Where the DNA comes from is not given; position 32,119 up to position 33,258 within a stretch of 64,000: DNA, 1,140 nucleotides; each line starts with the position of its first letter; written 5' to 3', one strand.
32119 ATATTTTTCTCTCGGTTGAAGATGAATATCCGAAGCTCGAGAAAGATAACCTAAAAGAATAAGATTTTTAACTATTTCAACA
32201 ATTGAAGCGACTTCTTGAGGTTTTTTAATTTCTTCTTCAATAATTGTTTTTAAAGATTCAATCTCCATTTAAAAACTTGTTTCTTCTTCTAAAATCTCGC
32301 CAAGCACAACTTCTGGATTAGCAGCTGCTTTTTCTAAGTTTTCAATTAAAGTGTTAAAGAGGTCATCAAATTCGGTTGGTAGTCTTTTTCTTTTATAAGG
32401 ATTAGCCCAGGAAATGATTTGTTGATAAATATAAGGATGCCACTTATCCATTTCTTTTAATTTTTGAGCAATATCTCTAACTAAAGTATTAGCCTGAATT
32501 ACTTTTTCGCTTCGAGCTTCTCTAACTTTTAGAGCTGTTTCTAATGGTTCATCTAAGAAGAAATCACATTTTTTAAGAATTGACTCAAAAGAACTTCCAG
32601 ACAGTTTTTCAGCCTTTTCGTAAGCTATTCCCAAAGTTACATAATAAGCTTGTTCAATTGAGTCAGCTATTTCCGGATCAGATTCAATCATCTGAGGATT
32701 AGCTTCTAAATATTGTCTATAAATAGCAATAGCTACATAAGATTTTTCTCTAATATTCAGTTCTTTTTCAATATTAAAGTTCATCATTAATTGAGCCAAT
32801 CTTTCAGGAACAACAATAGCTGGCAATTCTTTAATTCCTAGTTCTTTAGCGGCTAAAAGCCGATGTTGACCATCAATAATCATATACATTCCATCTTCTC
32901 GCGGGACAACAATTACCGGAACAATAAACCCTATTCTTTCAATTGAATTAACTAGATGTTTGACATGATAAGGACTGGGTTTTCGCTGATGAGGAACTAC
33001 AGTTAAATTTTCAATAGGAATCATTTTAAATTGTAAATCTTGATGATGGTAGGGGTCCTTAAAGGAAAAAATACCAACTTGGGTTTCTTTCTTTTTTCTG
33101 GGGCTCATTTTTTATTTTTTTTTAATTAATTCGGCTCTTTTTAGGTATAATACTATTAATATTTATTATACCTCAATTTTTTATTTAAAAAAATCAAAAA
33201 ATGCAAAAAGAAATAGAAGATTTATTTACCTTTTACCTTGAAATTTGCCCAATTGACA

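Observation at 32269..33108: ParB/Srx-fold protein translationally coupled to pilB at the head of the type IV pilus operon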

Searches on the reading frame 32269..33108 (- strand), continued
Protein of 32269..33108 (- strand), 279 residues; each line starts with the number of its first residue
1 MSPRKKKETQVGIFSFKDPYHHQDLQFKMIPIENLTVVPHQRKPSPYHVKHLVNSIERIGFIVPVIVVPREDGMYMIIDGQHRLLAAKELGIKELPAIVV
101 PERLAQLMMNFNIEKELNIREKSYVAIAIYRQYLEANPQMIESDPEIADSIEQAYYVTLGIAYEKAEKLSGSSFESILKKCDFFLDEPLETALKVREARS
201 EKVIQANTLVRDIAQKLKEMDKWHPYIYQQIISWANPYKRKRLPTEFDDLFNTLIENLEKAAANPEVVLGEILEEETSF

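Call 52: search_protein_families(library=pfam, alignment_id=A1, max_evalue=1)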
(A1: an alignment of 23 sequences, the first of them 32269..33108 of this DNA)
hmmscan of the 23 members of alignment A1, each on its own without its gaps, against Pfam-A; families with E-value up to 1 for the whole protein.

A. member 1, window:32269-33108:- (279 aa): 3 families
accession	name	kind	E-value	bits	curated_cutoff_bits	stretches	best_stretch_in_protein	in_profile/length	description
PF02195.25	ParB_N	-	3.5e-10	40.2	26.3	1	27-100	3-78/95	ParB N-terminal domain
PF03235.19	GmrSD_N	-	4.8e-05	24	33.2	1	46-187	25-153/199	GmrSD restriction endonuclease, N-terminal domain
PF07511.17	DUF1525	-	0.18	12.3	24.1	1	80-103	68-91/113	Protein of unknown function (DUF1525)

B. families by the number of members that match (of 23 scanned): 18 families
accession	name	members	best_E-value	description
PF02195.25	ParB_N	23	2e-11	ParB N-terminal domain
PF03235.19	GmrSD_N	23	7.8e-07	GmrSD restriction endonuclease, N-terminal domain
PF14523.12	Syntaxin_2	8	0.0025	Syntaxin-like protein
PF19269.4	Anticodon_2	2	0.0095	Anticodon binding domain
PF17643.6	TssR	2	0.037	TssR protein N-terminal barrel domain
PF14072.11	DndB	2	0.058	DNA-sulfur modification-associated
PF20188.4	DUF6551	2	0.11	Family of unknown function (DUF6551)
PF07511.17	DUF1525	2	0.16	Protein of unknown function (DUF1525)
PF06300.18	Tsp45I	1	0.0063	Tsp45I type II restriction enzyme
PF17457.7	DUF5420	1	0.025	Family of unknown function (DUF5420)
PF04936.17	DUF658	1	0.056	Protein of unknown function (DUF658)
PF07529.18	HSA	1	0.072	HSA domain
PF24873.1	DUF2110_C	1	0.088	DUF2110 C-terminal domain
PF24011.1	DUF7325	1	0.096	Family of unknown function (DUF7325)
PF16854.11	VPS53_C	1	0.1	Vacuolar protein sorting-associated protein 53 C-terminus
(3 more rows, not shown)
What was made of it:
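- On DndB / DGQHR-domain family: PF14072 is hit weakly by 2 of 23 members (call 52).
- Closest known: DndB / DGQHR-domain and GmrS. Same: All 23 members scanned hit GmrSD_N weakly, out to about residue 187 (call 52).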

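Call 53: search_protein_families(library=padloc, proteins=[window:32269-33108:-], max_evalue=0.1)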
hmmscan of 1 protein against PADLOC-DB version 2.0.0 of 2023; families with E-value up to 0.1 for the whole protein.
window:32269-33108:- (279 aa): 2 families
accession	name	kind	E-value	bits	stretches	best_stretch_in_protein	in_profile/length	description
PDLC03229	MTase_II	-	2.1e-06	24.8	1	40-102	27-86/436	Type II methyltransferase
PDLC03999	PD-Lambda-5_A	-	0.00085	16.1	1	64-90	61-87/493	-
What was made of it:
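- On GmrSD / DUF262 restriction NTPase: PADLOC gives only weak N-domain hits (call 53).
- Tried and rejected: Defence-system membership: PADLOC gave only weak N-domain hits to a methyltransferase model and to PD-Lambda-5_A (call 53).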

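Call 54: search_protein_families(library=phrogs, proteins=[window:32269-33108:-], max_evalue=0.01)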
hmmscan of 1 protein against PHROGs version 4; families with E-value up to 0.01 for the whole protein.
window:32269-33108:- (279 aa): 28 families (the best 25 are shown)
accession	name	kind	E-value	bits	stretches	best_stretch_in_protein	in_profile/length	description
phrog_4715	-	DNA, RNA and nucleotide metabolism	3.8e-16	59.6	1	25-104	145-226/630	ParB-like partition protein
phrog_1033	-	DNA, RNA and nucleotide metabolism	2.5e-14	54.8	1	24-102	30-116/334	ParB-like partition protein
phrog_6218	-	DNA, RNA and nucleotide metabolism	1.6e-13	51.7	1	28-102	6-81/506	ParB-like partition protein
phrog_3264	-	DNA, RNA and nucleotide metabolism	3.4e-12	47.6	1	25-102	47-127/337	ParB-like partition protein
phrog_8071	-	DNA, RNA and nucleotide metabolism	6.4e-12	46.4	1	24-101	4-78/389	ParB-like partition protein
phrog_620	-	DNA, RNA and nucleotide metabolism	4.5e-11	44.2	1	23-101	5-80/217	ParB-like partition protein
phrog_498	-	other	1.8e-09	37.7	1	19-100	27-107/633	DNA methyltransferase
phrog_3951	-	unknown function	1.9e-09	38.5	1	22-139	13-137/301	-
phrog_26387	-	DNA, RNA and nucleotide metabolism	1.9e-09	38.3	1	48-117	32-103/252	ParB-like partition nuclease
phrog_723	-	DNA, RNA and nucleotide metabolism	5.6e-08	33.9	1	48-99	32-85/223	ParB-like partition protein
phrog_2159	-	DNA, RNA and nucleotide metabolism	3.4e-07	31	1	49-92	84-128/365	ParB-like partition protein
phrog_18056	-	DNA, RNA and nucleotide metabolism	7e-07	29.5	1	47-105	23-77/387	ParB-like partition nuclease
phrog_940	-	DNA, RNA and nucleotide metabolism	1.1e-06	29.2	1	25-118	4-94/388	nuclease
phrog_12047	-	DNA, RNA and nucleotide metabolism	1.2e-06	29.3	1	29-110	2-80/301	ParB-like partition nuclease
phrog_15396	-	DNA, RNA and nucleotide metabolism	1.4e-06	29.3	1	25-102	2-76/258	ParB-like partition nuclease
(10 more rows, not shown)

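Call 63: find_encoding_contigs(protein=P0137, flank=5000, max_places=3)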
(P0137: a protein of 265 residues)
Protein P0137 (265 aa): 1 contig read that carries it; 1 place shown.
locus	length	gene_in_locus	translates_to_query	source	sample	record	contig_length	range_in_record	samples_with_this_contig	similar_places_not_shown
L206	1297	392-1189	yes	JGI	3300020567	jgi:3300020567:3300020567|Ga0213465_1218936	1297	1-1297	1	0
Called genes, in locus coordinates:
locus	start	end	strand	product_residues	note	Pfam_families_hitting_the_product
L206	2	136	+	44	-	?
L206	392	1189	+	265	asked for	PF02195:ParB_N, PF03235:GmrSD_N (weak)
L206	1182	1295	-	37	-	?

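Call 64: find_encoding_contigs(protein=P0140, flank=5000, max_places=3)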
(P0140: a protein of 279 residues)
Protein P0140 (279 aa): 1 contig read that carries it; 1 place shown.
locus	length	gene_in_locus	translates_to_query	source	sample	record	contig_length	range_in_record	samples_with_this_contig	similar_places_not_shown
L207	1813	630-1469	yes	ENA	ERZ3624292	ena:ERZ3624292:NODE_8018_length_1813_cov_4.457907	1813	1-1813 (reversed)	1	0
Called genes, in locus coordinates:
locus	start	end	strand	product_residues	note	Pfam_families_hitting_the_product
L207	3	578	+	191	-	?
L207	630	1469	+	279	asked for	PF02195:ParB_N, PF03235:GmrSD_N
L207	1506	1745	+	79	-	PF00154:RecA_N (weak)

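Call 65: find_encoding_contigs(protein=P0143, flank=5000, max_places=3)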
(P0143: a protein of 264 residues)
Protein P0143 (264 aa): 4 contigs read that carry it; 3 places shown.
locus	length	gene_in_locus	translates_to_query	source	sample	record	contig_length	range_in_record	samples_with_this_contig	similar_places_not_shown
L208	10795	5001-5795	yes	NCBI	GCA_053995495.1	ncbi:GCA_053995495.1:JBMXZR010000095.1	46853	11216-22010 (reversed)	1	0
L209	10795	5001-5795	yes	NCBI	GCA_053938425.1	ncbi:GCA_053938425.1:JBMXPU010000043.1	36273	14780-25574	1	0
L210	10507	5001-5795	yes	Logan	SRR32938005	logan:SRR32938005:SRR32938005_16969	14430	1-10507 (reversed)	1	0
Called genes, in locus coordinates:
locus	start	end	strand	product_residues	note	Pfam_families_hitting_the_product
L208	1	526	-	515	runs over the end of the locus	PF13585:CHU_C (faint), PF13860:FlgD_ig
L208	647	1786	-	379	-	PF02595:Gly_kinase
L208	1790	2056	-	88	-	-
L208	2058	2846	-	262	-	-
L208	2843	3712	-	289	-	PF02219:MTHFR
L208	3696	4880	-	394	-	PF00764:Arginosuc_synth, PF20979:Arginosuc_syn_C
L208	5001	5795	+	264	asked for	PF02195:ParB_N, PF03235:GmrSD_N (weak)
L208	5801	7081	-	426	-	PF00709:Adenylsucc_synt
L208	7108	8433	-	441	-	PF00291:PALP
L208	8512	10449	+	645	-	PF07715:Plug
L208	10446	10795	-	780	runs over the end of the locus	PF19864:Radical_SAM_N2, PF04055:Radical_SAM, PF10105:DUF2344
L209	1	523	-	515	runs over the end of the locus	PF13585:CHU_C (faint), PF13860:FlgD_ig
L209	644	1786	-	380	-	PF02595:Gly_kinase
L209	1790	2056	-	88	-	-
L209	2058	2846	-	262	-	-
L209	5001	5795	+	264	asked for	PF02195:ParB_N, PF03235:GmrSD_N (weak)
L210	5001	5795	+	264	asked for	PF02195:ParB_N, PF03235:GmrSD_N (weak)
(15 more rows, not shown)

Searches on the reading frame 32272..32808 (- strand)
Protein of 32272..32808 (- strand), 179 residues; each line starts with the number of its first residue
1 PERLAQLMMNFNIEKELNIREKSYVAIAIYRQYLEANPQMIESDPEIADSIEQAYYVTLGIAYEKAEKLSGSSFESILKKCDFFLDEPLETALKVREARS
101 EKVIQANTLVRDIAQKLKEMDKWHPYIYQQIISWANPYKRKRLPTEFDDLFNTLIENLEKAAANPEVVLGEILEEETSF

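Call 75: find_homologous_proteins(query=window:32272-32808:-, max_evalue=0.001)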
Query window:32272-32808:- (179 aa): 246 proteins with E <= 0.001 among 368 candidates; the best 120 are listed.
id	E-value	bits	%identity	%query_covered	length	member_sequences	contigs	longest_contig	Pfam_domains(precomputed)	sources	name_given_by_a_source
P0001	3.6e-107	374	97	100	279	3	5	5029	PF02195.27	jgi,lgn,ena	-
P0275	1.6e-102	358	96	96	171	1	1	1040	-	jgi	-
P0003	9.5e-101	353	90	100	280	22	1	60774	PF02195.27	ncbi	-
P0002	4.3e-100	351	89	100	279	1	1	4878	PF02195.27,PF03235.20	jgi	-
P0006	1.9e-97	342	88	100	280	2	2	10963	PF02195.27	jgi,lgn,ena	-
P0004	1.9e-96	339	86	100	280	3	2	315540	PF02195.27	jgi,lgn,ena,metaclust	metaclust:\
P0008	2.8e-92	325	83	99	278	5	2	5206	PF02195.27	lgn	-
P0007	4.9e-92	324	84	98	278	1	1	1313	PF02195.27,PF03235.20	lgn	-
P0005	3.9e-90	318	86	98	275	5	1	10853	PF02195.27,PF03235.20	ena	-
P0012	1.3e-87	310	80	98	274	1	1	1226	PF02195.27,PF03235.20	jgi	-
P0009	3.2e-86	305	81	98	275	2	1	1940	PF02195.27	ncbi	-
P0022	6.3e-86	305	78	98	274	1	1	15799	PF02195.27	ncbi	-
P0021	7.0e-86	304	78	100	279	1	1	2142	PF02195.27,PF03235.20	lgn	-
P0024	1.6e-85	303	78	98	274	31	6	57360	PF02195.27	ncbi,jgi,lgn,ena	ncbi:MAG: ParB/RepB/Spo0J family partition protein [Minisyncoccia bacterium]|jgi:ParB family chromos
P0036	2.1e-85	303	80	98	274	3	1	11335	PF02195.27,PF03235.20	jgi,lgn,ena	-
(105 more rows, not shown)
